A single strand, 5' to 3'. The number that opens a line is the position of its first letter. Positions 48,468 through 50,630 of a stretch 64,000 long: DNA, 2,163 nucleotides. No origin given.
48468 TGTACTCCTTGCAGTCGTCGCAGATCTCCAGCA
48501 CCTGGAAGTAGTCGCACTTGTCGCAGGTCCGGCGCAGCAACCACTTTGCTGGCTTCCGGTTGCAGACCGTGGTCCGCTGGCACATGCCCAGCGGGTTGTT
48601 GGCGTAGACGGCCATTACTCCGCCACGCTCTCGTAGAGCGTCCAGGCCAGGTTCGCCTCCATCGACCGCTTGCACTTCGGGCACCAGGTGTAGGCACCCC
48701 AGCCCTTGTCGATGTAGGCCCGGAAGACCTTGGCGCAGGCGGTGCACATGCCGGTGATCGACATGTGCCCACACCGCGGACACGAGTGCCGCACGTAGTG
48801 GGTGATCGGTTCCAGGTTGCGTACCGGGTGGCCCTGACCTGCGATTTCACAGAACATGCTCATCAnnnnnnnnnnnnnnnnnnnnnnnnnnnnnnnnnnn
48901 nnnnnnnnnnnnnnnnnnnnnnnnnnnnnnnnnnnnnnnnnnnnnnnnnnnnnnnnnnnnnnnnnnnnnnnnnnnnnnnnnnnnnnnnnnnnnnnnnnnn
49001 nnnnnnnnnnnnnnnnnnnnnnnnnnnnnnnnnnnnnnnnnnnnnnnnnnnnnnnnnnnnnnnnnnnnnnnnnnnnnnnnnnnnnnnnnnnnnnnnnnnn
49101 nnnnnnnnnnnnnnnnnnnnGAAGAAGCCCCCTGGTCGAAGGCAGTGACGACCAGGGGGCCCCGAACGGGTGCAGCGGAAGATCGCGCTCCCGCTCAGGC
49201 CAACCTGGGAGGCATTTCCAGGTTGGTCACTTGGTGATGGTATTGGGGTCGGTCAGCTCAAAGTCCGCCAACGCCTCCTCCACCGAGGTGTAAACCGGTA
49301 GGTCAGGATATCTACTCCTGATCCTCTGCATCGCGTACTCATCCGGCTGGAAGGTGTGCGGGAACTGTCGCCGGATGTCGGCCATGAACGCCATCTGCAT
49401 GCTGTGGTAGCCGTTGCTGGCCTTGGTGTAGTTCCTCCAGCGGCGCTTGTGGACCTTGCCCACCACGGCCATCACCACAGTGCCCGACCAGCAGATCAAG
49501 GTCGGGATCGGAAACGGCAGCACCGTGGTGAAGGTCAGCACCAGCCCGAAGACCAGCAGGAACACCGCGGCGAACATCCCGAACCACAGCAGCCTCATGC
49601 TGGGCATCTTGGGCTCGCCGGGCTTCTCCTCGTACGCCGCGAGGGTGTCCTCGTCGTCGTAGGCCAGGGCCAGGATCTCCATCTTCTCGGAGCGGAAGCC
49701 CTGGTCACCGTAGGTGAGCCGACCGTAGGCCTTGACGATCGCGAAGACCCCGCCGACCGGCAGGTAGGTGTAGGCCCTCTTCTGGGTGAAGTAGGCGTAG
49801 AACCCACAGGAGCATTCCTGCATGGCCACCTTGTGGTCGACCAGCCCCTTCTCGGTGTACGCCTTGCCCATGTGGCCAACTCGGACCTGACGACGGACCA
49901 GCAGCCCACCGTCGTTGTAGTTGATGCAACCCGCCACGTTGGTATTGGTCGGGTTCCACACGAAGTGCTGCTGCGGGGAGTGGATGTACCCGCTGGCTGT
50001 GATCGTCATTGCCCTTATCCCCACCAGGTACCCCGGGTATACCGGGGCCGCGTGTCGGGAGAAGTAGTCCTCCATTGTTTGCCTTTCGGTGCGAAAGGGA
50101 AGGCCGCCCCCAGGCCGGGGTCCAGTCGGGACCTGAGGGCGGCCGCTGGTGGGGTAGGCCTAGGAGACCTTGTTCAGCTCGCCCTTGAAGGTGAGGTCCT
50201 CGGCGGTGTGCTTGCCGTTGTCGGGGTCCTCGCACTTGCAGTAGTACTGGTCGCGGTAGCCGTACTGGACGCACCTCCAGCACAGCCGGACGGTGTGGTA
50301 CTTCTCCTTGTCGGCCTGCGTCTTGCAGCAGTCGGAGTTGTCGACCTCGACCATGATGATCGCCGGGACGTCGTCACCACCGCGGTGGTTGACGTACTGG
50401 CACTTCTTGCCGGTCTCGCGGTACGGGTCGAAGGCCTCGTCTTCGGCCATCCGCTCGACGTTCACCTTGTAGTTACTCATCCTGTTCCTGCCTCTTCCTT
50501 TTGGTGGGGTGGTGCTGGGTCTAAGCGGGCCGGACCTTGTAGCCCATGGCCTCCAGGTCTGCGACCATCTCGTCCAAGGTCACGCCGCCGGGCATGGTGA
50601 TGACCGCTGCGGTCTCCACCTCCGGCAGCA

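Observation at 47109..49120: Tandem array of seven translationally coupled small Cys-rich paralogues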

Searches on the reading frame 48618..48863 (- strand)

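Call 7: search_protein_families(library=pfam, max_evalue=1, proteins=[window:48618-48863:-])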
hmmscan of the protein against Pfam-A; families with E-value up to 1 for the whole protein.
seq(82 aa): 19 families
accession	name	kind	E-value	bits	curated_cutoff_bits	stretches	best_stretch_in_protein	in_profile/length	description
PF09723.15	Zn_ribbon_8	-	0.00029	21.2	34.4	1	40-66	8-34/41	Zinc ribbon domain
PF07754.17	HVO_2753_ZBP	-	0.0034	17.6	33.2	1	16-50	7-40/46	Small zinc finger protein HVO_2753-like, Zn-binding pocket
PF04981.18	NMD3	-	0.0087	16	24.9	1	28-75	1-51/243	NMD3 family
PF08209.17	Sgf11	-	0.013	15.5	26.4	1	58-71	4-17/33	Sgf11 (transcriptional regulation protein)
PF16503.10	zn-ribbon_14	-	0.032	14.1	34.9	1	27-43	2-18/32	Zinc-ribbon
PF18414.7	zf_C2H2_10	-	0.045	13.8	25.6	1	26-33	3-10/26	C2H2 type zinc-finger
PF14803.11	Zn_ribbon_Nudix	-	0.05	14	25.6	0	24-33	21-30/34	Nudix N-terminal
PF24460.1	DUF7575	-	0.076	12.8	28.5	0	61-72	6-17/28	Domain of unknown function (DUF7575)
PF08772.16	Zn_ribbon_NOB1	-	0.11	13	24.9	0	39-66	10-31/72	Nin one binding (NOB1) Zn-ribbon like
PF22191.2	IBR_1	-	0.11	12.9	27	0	59-69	4-14/47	IBR domain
PF23499.1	YnfU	-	0.13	12.6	27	0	22-35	12-26/49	YnfU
PF12773.13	DZR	-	0.14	12.8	27.3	0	26-46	13-33/45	Double zinc ribbon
PF12677.13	DUF3797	-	0.2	12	25.1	0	57-66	12-21/48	Domain of unknown function (DUF3797)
PF18439.7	zf_UBZ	-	0.25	11.5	25.6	0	61-70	5-14/32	Ubiquitin-Binding Zinc Finger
PF24844.1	PolC_DP2_central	-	0.31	10.3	24.3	1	25-47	335-357/372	DNA polymerase II large subunit DP2, central domain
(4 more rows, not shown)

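Call 8: search_protein_families(library=phrogs, max_evalue=1, proteins=[window:48618-48863:-])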
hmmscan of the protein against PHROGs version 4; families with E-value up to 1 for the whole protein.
seq(82 aa): 13 families
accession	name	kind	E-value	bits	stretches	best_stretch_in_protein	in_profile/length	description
phrog_2857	-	tail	0.0079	17.7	1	21-71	41-93/103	tail fiber protein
phrog_22543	-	unknown function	0.022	16.2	1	24-70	53-99/105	-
phrog_4173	-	unknown function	0.03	14.1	1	23-72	173-223/323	-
phrog_3069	-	unknown function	0.12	14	1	24-76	19-65/89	-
phrog_34160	-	unknown function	0.14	13.2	1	25-72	133-179/197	-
phrog_34602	-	unknown function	0.16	12.5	1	10-42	143-173/190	-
phrog_38093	-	unknown function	0.18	12.9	1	7-77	40-110/129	-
phrog_23186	-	unknown function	0.23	12.6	0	21-33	13-25/67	-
phrog_1244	-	unknown function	0.38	11.1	0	17-34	123-142/157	-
phrog_6422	-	moron, auxiliary metabolic gene and host takeover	0.45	11.9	0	23-70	5-42/120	Lar-like restriction alleviation protein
phrog_4875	-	unknown function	0.45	11.7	0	39-69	14-41/77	-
phrog_9188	-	unknown function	0.6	11.4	0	22-34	35-47/70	-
phrog_29564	-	unknown function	0.92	10.8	0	58-69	21-32/58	-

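Call 83: search_protein_families(library=ncbifam, max_evalue=0.1, proteins=[window:48618-48863:-])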
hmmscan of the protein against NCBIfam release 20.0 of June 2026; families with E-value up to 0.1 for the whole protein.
seq(82 aa): 4 families
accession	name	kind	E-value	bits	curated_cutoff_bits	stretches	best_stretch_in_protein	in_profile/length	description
TIGR02605.1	CxxC_CxxC_SSSS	subfamily_domain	0.00055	20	31.3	0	40-67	8-36/52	FmdB family zinc ribbon protein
NF011481.0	PRK14890.1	equivalog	0.003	17.5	61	1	15-50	17-51/61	putative Zn-ribbon RNA-binding protein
NF038384.1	zinc_YnfU_fam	subfamily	0.013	15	36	0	61-69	19-27/52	YnfU family zinc-binding protein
NF040506.1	PG0870_Nterm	domain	0.081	13.1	50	0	17-34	3-20/56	PG0870-related protein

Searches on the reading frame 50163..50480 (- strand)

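Call 83: search_protein_families(library=ncbifam, max_evalue=0.1, proteins=[window:50163-50480:-])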
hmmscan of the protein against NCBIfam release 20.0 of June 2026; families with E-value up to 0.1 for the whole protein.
window:50163-50480:- (106 aa): 1 family
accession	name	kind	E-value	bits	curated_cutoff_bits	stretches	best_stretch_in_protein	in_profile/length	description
NF033412.1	primase_PriX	equivalog_domain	0.054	13.8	50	1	2-33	27-58/102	DNA primase noncatalytic subunit PriX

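Call 98: search_protein_families(library=pfam, max_evalue=0.01, proteins=[window:50163-50480:-])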
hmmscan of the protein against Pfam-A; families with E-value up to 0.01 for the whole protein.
window:50163-50480:- (106 aa): 0 families
